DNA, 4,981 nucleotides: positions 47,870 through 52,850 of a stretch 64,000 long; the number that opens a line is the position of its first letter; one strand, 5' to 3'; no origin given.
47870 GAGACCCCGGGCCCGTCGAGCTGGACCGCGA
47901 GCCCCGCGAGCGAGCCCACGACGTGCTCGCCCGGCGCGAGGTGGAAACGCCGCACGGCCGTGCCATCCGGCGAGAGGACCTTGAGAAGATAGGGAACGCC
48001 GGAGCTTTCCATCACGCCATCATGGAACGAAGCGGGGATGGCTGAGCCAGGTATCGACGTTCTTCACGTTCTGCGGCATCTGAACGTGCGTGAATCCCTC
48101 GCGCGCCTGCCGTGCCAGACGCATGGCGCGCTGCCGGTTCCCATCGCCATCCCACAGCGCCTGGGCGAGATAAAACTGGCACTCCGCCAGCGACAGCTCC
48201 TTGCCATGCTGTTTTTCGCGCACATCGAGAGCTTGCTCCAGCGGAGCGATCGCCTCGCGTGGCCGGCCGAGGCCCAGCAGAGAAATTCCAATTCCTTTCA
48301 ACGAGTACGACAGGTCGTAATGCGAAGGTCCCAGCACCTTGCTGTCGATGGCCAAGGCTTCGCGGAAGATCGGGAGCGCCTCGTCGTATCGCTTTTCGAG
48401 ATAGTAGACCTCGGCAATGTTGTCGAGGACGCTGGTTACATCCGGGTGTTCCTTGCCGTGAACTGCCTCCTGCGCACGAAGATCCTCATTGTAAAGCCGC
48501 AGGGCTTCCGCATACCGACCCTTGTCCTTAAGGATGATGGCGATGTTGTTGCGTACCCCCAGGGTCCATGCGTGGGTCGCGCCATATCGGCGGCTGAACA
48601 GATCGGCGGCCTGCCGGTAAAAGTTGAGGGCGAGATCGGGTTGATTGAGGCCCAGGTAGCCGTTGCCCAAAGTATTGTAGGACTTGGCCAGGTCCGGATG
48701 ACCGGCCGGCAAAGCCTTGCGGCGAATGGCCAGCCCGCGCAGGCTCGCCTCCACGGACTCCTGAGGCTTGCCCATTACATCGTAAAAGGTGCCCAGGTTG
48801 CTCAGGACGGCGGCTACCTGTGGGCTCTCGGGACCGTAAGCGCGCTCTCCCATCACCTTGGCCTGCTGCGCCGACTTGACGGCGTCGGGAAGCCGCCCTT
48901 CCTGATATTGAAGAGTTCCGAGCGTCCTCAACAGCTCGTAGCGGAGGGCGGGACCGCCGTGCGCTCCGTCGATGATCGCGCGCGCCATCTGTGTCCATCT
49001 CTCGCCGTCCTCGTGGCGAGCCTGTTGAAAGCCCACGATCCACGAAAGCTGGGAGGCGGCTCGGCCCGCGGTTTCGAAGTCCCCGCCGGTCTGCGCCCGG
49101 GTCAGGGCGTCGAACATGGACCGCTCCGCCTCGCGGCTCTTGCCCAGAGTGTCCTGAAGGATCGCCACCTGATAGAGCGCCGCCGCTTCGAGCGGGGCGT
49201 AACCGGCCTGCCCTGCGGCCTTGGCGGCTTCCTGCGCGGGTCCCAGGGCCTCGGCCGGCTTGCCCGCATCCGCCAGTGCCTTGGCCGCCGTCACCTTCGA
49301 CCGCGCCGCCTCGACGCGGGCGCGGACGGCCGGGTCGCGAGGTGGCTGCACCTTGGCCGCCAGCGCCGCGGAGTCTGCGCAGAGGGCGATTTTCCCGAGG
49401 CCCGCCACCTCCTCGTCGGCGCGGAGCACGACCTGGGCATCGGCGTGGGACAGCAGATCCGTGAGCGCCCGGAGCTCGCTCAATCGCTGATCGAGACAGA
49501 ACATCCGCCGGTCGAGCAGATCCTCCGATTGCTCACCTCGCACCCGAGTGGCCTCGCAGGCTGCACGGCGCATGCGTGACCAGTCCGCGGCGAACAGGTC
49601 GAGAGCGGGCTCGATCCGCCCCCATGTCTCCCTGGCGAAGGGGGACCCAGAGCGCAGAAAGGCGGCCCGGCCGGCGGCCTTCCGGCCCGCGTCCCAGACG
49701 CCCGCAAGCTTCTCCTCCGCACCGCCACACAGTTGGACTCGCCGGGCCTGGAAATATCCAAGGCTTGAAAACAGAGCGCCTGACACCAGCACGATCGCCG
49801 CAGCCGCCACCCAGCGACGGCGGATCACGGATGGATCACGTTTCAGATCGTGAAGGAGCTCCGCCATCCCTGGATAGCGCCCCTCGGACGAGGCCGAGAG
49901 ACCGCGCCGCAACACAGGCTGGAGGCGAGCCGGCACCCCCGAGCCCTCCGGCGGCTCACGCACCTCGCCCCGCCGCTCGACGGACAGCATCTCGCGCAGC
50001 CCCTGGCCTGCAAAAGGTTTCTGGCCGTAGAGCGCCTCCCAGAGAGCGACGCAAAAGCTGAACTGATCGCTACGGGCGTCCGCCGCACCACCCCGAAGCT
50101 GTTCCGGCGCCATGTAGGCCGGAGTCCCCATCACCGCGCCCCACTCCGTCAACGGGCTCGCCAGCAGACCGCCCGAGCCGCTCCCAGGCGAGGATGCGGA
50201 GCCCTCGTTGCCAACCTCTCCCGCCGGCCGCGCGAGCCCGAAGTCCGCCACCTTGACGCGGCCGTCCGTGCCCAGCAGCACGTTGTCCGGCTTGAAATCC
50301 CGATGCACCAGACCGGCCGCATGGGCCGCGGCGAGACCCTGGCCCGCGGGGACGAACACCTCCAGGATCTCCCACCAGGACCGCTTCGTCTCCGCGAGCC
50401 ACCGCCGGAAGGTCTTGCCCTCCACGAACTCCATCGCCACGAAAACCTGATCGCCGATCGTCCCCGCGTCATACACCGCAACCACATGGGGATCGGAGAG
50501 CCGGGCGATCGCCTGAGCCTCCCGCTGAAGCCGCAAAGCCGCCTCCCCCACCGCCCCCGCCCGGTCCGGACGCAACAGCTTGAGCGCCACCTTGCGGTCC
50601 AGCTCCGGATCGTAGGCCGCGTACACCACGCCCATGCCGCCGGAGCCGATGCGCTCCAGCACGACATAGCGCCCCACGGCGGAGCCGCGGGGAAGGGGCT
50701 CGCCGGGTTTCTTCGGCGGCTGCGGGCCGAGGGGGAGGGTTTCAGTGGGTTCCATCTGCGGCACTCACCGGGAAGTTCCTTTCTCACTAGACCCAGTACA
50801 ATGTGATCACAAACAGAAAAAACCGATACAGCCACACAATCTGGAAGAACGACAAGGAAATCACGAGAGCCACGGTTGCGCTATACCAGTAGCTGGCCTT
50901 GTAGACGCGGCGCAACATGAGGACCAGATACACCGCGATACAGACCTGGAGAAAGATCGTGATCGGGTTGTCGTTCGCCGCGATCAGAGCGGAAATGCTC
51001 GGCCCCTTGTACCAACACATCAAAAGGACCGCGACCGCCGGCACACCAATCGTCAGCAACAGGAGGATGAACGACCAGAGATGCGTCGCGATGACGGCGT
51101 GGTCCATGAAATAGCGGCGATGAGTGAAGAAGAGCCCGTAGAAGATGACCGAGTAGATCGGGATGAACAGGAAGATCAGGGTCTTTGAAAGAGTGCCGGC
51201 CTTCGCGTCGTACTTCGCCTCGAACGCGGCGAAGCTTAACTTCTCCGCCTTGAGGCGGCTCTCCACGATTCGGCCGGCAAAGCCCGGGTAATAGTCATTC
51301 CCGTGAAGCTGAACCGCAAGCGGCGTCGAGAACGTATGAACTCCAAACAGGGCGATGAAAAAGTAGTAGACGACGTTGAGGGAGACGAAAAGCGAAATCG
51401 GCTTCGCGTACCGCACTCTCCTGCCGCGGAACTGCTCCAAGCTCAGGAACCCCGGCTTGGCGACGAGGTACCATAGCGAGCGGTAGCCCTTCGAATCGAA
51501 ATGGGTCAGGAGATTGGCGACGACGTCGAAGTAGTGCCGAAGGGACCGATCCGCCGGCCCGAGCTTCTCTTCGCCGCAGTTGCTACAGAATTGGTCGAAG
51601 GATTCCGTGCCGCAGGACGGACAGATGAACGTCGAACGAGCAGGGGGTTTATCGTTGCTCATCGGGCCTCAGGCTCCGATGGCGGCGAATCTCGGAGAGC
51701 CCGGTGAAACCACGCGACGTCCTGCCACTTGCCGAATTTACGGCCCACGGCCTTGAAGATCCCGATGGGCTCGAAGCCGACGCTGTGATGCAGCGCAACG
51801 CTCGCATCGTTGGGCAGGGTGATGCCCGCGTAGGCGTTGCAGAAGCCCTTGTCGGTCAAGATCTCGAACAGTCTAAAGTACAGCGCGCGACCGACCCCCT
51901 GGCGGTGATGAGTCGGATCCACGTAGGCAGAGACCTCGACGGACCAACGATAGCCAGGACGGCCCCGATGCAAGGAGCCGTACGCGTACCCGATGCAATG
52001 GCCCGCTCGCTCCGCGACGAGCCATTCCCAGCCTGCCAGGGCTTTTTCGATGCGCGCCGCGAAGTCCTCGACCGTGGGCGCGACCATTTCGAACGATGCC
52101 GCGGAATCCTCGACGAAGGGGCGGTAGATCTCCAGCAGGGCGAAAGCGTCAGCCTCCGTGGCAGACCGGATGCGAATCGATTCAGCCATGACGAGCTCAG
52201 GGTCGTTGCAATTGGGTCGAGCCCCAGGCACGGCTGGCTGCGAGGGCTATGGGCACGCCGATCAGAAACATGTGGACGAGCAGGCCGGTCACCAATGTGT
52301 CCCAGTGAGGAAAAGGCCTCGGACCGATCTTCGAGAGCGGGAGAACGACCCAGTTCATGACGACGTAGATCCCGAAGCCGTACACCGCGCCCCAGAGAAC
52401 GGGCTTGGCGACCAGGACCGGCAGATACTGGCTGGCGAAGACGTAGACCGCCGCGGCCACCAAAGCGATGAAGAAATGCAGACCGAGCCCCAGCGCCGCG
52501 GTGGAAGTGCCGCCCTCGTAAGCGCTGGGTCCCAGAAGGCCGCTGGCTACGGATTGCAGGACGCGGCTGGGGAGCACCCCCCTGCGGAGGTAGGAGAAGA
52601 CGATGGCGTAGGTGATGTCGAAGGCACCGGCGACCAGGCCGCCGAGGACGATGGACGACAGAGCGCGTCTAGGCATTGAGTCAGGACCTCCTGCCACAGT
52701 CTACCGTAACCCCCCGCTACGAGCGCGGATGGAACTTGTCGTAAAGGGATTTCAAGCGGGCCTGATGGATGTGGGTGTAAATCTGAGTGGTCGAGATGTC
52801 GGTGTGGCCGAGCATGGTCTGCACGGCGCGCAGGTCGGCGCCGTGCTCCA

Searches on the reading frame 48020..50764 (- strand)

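Call 55: search_protein_families(library=pfam, proteins=[window:48020-50764:-], max_evalue=0.001)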
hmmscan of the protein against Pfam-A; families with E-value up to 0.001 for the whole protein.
window:48020-50764:- (914 aa): 12 families
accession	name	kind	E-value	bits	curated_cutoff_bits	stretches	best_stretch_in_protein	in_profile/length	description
PF13424.12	TPR_12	-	9.1e-59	196.1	30.1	5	778-851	4-77/77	Tetratricopeptide repeat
PF00069.31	Pkinase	-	4.2e-36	125.1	31.7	1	33-258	1-204/263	Protein kinase domain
PF13374.12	TPR_10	-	4.1e-35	119.2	27.5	3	734-775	1-42/42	Tetratricopeptide repeat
PF07714.23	PK_Tyr_Ser-Thr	-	9e-27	94.4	23.1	2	36-181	4-152/258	Protein tyrosine and serine/threonine kinase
PF00515.34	TPR_1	-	1.8e-20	72.3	27.8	0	782-808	6-32/34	Tetratricopeptide repeat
PF24885.1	TPR_NPHP3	-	3.7e-19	69.5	100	2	644-733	92-181/239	Nephrocystin-3 TPR domain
PF07719.23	TPR_2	-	6.3e-15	54.4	27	1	779-807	3-31/34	Tetratricopeptide repeat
PF13181.12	TPR_8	-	7.3e-12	44.9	25.7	0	780-809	4-33/34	Tetratricopeptide repeat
PF13176.12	TPR_7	-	5.9e-09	35.8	27.9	0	780-809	2-31/36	Tetratricopeptide repeat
PF13432.12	TPR_16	-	1.2e-06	29.3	32.7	1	742-808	4-62/65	Tetratricopeptide repeat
PF01636.29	APH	-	7.6e-05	23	23.2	1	124-179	148-198/239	Phosphotransferase enzyme family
PF13431.12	TPR_17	-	0.00024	21.6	24.4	0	689-713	9-33/34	Tetratricopeptide repeat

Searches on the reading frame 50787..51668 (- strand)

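Call 55: search_protein_families(library=pfam, proteins=[window:50787-51668:-], max_evalue=0.001)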
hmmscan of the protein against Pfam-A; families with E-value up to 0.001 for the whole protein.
window:50787-51668:- (293 aa): 1 family
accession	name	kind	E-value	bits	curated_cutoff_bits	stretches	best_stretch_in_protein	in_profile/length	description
PF12412.13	DUF3667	-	1.5e-08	34.5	27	1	58-101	1-44/45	Protein of unknown function (DUF3667)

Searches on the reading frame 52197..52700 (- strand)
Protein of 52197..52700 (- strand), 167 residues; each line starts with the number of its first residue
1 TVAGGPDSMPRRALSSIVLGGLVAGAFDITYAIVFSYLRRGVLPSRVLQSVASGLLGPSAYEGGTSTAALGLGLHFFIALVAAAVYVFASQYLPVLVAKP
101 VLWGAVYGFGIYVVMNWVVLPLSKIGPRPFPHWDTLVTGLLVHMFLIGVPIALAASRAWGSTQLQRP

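Call 55: search_protein_families(library=pfam, proteins=[window:52197-52700:-], max_evalue=0.001)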
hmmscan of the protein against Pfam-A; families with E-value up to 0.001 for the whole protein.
window:52197-52700:- (167 aa): 1 family
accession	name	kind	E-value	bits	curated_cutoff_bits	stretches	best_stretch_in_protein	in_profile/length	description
PF07274.17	DUF1440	-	1e-05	26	34.7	1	65-130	50-112/135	Protein of unknown function (DUF1440)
